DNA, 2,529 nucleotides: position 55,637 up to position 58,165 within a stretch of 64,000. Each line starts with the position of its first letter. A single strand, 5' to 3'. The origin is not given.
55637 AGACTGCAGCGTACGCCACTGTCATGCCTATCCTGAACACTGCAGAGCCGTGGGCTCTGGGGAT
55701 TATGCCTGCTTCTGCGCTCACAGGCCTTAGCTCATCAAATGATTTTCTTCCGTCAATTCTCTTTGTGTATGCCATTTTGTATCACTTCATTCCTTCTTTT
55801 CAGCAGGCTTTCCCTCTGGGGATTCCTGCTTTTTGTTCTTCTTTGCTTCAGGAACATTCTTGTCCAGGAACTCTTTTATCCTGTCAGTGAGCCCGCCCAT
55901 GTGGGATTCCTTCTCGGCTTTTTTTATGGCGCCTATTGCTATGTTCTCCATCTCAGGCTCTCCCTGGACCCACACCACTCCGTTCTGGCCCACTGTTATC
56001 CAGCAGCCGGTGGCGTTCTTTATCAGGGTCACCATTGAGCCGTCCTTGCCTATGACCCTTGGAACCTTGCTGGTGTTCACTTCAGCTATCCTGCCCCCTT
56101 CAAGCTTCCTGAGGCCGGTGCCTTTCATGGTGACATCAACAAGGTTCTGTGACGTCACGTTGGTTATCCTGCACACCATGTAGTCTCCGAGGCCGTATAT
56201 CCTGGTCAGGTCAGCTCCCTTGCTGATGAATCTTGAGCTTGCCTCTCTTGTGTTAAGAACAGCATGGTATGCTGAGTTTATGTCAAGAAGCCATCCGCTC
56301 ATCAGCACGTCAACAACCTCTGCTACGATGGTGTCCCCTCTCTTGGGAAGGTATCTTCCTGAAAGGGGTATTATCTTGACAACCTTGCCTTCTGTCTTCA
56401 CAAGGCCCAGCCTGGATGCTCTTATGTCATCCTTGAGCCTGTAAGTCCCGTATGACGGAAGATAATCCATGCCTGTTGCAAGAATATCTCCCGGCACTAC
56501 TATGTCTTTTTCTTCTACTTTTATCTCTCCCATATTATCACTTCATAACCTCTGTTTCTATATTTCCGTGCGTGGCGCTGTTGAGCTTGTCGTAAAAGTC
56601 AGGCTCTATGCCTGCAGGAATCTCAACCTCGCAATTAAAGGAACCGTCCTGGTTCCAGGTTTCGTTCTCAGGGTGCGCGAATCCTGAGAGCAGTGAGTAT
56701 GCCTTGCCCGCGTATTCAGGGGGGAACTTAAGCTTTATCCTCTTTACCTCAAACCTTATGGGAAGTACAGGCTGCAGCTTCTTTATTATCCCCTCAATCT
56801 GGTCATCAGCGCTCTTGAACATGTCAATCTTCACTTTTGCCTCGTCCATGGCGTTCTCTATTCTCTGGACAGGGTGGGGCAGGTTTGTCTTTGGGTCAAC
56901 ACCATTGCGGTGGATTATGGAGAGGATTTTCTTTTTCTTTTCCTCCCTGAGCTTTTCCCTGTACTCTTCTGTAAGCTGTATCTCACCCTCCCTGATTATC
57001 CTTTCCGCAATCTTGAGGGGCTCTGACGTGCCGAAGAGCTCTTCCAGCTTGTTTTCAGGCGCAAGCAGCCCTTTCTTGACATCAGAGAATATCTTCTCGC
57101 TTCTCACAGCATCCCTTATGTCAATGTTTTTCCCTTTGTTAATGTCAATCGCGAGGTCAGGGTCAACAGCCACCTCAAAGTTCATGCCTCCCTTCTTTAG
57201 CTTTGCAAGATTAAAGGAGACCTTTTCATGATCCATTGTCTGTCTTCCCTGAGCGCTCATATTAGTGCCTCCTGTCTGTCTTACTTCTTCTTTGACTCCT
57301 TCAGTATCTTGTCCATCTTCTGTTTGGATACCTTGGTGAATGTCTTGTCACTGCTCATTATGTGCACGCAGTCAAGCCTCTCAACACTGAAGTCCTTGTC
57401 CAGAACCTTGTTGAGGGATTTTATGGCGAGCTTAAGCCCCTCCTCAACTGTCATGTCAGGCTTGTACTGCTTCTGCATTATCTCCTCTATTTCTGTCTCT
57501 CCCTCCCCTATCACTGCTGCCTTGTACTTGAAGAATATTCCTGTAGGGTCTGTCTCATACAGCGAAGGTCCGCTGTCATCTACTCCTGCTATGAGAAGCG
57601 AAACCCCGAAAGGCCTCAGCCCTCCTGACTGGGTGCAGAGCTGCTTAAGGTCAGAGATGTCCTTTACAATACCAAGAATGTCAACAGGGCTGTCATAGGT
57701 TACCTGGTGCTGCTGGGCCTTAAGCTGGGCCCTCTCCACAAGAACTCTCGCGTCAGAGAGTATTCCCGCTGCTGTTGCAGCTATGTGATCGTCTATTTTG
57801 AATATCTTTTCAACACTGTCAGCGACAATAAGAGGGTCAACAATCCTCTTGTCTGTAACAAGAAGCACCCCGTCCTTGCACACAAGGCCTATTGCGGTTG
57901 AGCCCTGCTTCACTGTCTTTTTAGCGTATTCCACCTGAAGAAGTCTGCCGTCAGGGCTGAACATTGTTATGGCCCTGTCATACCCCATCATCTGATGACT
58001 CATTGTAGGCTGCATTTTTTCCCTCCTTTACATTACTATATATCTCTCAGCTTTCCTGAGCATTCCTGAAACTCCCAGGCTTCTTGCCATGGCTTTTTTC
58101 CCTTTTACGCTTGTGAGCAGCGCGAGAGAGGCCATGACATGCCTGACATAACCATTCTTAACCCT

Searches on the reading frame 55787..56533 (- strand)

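Call 95: search_protein_families(library=pfam, proteins=[window:55787-56533:-], max_evalue=0.001)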
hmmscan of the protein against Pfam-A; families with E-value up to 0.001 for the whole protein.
window:55787-56533:- (248 aa): 5 families
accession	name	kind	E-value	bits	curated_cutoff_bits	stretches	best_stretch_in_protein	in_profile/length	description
PF00013.35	KH_1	-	3.6e-08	33.5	21.5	1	151-204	5-65/66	KH domain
PF14382.12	ECR1_N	-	9.1e-08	32.2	27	1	11-46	1-36/38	Exosome complex exonuclease RRP4 N-terminal region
PF21266.3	RRP4_S1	-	1.8e-07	31.7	27.3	1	60-95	1-36/73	RRP4, S1 domain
PF22625.2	ECR1_N_2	-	5e-07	29.9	27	1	10-57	2-50/51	Exosome RNA binding protein RRP4 N-terminal domain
PF15985.11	KH_6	-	7.7e-06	26.6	27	1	147-193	1-45/47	KH domain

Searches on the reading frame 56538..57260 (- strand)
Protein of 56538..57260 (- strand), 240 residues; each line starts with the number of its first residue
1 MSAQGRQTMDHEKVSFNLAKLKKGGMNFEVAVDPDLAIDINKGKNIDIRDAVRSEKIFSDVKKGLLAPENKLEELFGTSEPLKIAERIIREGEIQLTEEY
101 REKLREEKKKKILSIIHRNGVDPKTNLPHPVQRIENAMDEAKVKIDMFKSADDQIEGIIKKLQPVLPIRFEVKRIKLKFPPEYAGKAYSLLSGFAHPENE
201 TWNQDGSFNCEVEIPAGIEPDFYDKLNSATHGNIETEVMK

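Call 95: search_protein_families(library=pfam, proteins=[window:56538-57260:-], max_evalue=0.001)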
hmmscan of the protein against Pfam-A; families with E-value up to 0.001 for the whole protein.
window:56538-57260:- (240 aa): 3 families
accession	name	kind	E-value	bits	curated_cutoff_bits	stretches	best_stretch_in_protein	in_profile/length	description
PF09377.16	SBDS_domain_II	-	2.2e-24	85.6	27.2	1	110-171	1-62/62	SBDS protein, domain II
PF01172.24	SBDS_N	-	1.2e-23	83.2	24.6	1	19-101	5-87/88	Shwachman-Bodian-Diamond syndrome (SBDS) N-terminal domain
PF20268.4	SBDS_C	-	2.7e-16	59.7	27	1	174-240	2-70/71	SBDS protein, C-terminal domain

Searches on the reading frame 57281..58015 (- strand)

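Call 95: search_protein_families(library=pfam, proteins=[window:57281-58015:-], max_evalue=0.001)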
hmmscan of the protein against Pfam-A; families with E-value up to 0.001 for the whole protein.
window:57281-58015:- (244 aa): 2 families
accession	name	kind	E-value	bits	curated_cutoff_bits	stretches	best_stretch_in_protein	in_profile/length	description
PF00227.31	Proteasome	-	6.4e-58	196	22.4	1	35-218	1-188/189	Proteasome subunit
PF10584.14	Proteasome_A_N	-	1.2e-12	47.7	27.7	1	12-33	1-22/23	Proteasome subunit A N-terminal signature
